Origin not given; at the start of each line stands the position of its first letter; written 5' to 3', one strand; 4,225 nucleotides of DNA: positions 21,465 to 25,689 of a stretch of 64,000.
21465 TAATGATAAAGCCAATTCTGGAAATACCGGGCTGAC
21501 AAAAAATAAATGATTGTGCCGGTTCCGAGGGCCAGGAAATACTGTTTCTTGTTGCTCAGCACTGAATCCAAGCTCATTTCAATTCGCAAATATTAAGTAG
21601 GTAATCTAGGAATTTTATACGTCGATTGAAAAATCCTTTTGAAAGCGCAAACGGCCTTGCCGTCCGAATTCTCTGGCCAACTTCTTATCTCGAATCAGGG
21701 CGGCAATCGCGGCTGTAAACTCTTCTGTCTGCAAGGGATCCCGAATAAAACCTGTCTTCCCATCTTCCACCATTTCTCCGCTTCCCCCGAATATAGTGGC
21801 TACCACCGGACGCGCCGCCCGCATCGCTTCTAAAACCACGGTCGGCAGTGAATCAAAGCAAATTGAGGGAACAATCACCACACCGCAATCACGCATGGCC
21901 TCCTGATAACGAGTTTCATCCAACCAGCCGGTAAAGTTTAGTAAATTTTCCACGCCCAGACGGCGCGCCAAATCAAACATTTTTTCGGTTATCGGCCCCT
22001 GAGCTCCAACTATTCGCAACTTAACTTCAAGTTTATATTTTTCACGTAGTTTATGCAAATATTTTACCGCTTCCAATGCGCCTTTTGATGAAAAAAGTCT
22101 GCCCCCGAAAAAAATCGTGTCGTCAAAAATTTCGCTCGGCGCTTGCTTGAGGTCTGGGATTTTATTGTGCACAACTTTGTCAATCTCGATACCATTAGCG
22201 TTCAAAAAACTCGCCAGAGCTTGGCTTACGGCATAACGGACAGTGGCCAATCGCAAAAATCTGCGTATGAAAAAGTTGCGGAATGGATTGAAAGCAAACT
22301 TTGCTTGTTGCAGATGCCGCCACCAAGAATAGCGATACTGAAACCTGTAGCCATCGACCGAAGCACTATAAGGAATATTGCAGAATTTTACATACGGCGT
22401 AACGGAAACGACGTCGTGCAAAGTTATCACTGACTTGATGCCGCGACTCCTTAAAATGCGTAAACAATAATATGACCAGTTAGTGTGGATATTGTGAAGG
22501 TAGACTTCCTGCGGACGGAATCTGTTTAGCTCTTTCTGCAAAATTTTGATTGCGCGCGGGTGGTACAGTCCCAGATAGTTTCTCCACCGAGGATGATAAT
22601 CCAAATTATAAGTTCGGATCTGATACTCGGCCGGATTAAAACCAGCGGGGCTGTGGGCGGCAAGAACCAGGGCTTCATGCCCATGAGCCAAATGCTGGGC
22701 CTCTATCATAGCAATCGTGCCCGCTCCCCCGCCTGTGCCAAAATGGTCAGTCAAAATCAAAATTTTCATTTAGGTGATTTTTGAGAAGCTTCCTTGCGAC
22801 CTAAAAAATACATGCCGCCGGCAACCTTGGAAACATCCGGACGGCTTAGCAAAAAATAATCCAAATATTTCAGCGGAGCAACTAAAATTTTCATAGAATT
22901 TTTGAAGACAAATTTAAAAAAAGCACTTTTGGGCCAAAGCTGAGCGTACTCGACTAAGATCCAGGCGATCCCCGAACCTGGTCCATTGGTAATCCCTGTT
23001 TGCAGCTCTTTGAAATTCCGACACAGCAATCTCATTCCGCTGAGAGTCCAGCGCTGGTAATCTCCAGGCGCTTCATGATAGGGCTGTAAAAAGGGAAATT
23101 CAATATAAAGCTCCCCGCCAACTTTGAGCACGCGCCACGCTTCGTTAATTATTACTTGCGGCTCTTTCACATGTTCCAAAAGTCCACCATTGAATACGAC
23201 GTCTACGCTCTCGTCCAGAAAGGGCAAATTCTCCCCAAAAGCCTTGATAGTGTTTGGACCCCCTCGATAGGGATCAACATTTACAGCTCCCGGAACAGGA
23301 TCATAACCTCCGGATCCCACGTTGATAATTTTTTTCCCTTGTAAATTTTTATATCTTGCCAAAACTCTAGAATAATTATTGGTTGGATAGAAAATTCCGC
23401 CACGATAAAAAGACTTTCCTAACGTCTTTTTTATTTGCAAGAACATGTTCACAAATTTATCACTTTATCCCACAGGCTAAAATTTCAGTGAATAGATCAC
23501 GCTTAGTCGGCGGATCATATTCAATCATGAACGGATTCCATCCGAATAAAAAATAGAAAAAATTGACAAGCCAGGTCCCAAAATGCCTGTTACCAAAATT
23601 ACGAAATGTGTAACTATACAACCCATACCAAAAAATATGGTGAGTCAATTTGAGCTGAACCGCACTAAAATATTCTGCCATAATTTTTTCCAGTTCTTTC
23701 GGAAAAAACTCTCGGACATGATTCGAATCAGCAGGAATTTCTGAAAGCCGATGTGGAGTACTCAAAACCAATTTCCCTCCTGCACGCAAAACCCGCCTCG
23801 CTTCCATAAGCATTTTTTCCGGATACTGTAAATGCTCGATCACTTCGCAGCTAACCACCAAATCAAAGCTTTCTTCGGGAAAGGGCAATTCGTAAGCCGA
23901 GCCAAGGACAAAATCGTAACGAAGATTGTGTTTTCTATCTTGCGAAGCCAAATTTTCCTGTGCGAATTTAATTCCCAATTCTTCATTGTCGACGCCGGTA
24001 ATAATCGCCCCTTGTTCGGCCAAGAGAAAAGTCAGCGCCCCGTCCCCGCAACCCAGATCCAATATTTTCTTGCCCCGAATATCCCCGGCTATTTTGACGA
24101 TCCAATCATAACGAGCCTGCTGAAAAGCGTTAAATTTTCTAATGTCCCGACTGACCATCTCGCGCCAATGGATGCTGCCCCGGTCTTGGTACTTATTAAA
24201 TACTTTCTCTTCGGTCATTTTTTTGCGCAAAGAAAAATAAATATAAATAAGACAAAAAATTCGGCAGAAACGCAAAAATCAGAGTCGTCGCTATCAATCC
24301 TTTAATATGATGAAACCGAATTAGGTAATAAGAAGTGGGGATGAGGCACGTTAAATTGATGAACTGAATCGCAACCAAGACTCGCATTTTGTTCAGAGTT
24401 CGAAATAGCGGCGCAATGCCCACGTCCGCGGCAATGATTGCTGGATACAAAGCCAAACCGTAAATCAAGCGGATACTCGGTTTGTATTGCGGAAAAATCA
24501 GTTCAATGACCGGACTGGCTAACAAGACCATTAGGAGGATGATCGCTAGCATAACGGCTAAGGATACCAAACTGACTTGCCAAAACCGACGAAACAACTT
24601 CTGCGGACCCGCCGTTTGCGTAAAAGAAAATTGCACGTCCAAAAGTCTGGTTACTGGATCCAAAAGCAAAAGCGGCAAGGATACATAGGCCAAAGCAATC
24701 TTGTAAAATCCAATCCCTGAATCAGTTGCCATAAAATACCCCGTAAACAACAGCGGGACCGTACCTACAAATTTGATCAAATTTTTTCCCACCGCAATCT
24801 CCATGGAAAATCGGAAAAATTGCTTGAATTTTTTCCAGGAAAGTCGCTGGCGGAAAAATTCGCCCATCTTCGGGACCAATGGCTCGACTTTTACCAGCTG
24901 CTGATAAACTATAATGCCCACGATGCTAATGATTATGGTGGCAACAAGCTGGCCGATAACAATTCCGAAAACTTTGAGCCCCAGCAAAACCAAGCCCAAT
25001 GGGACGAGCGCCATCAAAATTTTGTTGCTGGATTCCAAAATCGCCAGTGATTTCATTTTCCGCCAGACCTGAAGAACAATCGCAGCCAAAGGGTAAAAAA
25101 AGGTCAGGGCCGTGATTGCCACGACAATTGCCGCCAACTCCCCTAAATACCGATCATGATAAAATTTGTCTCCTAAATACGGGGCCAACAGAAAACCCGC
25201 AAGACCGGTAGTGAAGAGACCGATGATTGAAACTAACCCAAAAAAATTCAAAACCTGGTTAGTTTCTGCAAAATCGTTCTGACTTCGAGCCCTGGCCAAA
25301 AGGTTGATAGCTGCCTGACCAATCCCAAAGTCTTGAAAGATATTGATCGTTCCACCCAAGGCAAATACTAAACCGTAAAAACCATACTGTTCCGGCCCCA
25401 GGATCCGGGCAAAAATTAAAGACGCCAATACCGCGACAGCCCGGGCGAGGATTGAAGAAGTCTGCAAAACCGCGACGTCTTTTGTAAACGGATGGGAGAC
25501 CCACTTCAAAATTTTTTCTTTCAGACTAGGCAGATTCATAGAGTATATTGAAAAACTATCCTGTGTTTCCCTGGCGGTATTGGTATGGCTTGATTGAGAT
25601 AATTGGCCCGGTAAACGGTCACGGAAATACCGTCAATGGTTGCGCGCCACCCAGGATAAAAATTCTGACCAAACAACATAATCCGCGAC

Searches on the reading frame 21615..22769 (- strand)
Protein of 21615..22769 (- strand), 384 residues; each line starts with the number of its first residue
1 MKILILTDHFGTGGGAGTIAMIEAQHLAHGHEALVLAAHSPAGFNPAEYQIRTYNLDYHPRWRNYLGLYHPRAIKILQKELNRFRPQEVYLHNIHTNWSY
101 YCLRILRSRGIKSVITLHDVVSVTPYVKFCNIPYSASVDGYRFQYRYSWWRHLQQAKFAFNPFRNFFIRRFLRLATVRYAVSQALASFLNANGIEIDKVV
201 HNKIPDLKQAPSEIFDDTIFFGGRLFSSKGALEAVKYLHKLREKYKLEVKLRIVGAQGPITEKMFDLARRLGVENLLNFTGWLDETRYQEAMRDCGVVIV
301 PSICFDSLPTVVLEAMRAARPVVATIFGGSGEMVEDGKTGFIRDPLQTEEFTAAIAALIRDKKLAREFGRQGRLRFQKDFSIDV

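Call 10: search_protein_families(library=pfam, proteins=[window:21615-22769:-], max_evalue=0.001)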
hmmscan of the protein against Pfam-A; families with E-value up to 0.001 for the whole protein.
window:21615-22769:- (384 aa): 6 families
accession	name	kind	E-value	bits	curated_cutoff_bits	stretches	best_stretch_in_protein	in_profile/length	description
PF00534.26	Glycos_transf_1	-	6.6e-29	101.1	26.4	1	217-374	16-171/172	Glycosyl transferases group 1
PF13692.12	Glyco_trans_1_4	-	6.8e-25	88.4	27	1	218-361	3-142/142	Glycosyl transferases group 1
PF13439.12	Glyco_transf_4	-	5.3e-12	46.5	28.5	1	14-199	2-159/170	Glycosyltransferase Family 4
PF13579.12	Glyco_trans_4_4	-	7e-11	43.2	29.7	1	15-200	2-153/158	Glycosyl transferase 4-like domain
PF20706.3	GT4-conflict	-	4.8e-05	23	26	1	207-337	188-323/385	Family 4 Glycosyltransferase in conflict systems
PF13524.12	Glyco_trans_1_2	-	0.00027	21.3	25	1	238-381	6-134/144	Glycosyl transferase-like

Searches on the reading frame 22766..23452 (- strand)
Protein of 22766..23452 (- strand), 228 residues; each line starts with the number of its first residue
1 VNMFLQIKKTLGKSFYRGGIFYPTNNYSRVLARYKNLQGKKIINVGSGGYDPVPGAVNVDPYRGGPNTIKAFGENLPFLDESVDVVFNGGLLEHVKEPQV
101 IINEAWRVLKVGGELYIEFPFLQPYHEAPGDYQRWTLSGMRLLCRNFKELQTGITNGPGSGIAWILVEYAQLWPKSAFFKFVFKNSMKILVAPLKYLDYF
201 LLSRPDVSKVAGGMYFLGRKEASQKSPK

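Call 10: search_protein_families(library=pfam, proteins=[window:22766-23452:-], max_evalue=0.001)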
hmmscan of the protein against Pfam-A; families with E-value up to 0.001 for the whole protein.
window:22766-23452:- (228 aa): 4 families
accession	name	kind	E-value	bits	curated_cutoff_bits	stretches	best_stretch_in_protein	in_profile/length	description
PF08241.18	Methyltransf_11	-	1.4e-11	45.3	21.2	1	52-117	26-95/95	Methyltransferase domain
PF13649.12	Methyltransf_25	-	4.8e-05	24.4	27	1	70-113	52-97/97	Methyltransferase domain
PF01209.24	Ubie_methyltran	-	8.1e-05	22.5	20.1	1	69-119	103-154/233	ubiE/COQ5 methyltransferase family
PF13847.12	Methyltransf_31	-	8.5e-05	22.7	27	1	74-118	64-110/145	Methyltransferase domain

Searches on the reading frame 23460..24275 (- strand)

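Call 10: search_protein_families(library=pfam, proteins=[window:23460-24275:-], max_evalue=0.001)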
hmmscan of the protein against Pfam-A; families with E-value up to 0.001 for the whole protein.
window:23460-24275:- (271 aa): 17 families
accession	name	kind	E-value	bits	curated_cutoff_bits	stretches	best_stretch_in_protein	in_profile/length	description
PF08241.18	Methyltransf_11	-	9.3e-26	90.8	21.2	1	72-171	1-95/95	Methyltransferase domain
PF13847.12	Methyltransf_31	-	4e-23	82.1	27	1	68-186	4-121/145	Methyltransferase domain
PF13649.12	Methyltransf_25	-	1.1e-21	77.7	27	1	71-167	1-97/97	Methyltransferase domain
PF08242.18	Methyltransf_12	-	1.6e-19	70.8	30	1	72-169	1-98/98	Methyltransferase domain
PF13489.12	Methyltransf_23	-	2.2e-16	60.5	27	1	57-208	11-150/164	Methyltransferase domain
PF01209.24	Ubie_methyltran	-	3.9e-14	53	20.1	1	48-171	29-151/233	ubiE/COQ5 methyltransferase family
PF08003.17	Methyltransf_9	-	9.6e-11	41.6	23.8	1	55-187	103-229/315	Protein of unknown function (DUF1698)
PF05175.20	MTS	-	2.7e-10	40.6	23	1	67-173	31-140/170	Methyltransferase small domain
PF02353.26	CMAS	-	2.1e-09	37.5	27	1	41-186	36-179/273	Mycolic acid cyclopropane synthetase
PF07021.18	MetW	-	4.7e-08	33.3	21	1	67-174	13-110/193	Methionine biosynthesis protein MetW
PF03141.22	Methyltransf_29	-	6.1e-08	32.1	23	1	63-177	113-223/506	Putative S-adenosyl-L-methionine-dependent methyltransferase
PF06325.19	PrmA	-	3.7e-06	27.1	22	1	68-172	162-259/296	Ribosomal protein L11 methyltransferase (PrmA)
PF03848.20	TehB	-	1.4e-05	25.1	20.4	1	64-167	27-128/193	Tellurite resistance protein TehB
PF20922.3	Anamorsin_N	-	0.00011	22.3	27.1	1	132-176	47-92/163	Anamorsin, N-terminal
PF05401.17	NodS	-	0.00053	20.3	24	0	49-158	24-128/201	Nodulation protein S (NodS)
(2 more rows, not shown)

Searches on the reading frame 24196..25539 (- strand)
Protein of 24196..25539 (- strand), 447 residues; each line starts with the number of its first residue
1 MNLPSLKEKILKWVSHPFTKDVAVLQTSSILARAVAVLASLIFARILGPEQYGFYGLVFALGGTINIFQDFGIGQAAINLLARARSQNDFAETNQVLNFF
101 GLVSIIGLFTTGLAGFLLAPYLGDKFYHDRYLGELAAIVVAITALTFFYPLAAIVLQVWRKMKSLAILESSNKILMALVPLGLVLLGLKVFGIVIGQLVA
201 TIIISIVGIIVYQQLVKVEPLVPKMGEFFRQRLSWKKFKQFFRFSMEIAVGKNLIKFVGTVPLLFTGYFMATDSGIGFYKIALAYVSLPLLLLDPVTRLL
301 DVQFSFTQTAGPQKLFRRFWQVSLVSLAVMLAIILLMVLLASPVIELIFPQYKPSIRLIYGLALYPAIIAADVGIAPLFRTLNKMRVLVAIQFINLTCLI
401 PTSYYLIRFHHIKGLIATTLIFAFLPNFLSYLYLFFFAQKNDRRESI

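Call 10: search_protein_families(library=pfam, proteins=[window:24196-25539:-], max_evalue=0.001)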
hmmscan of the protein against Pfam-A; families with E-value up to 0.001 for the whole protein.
window:24196-25539:- (447 aa): 2 families
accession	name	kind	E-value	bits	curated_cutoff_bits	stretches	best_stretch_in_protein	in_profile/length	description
PF01943.22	Polysacc_synt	-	2.9e-23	83.1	28.2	1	19-295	2-260/274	Polysaccharide biosynthesis protein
PF13440.11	Polysacc_synt_3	-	1.6e-17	64.1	23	1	42-350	1-285/293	Polysaccharide biosynthesis protein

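Call 61: search_protein_families(library=ncbifam, proteins=[window:24196-25539:-], max_evalue=0.01)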
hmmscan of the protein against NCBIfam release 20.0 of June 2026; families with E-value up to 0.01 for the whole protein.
window:24196-25539:- (447 aa): 1 family
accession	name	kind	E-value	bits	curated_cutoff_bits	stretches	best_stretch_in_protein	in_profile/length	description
TIGR02900.1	spore_V_B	equivalog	1.6e-06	27.2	372.3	1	18-249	1-235/488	stage V sporulation protein B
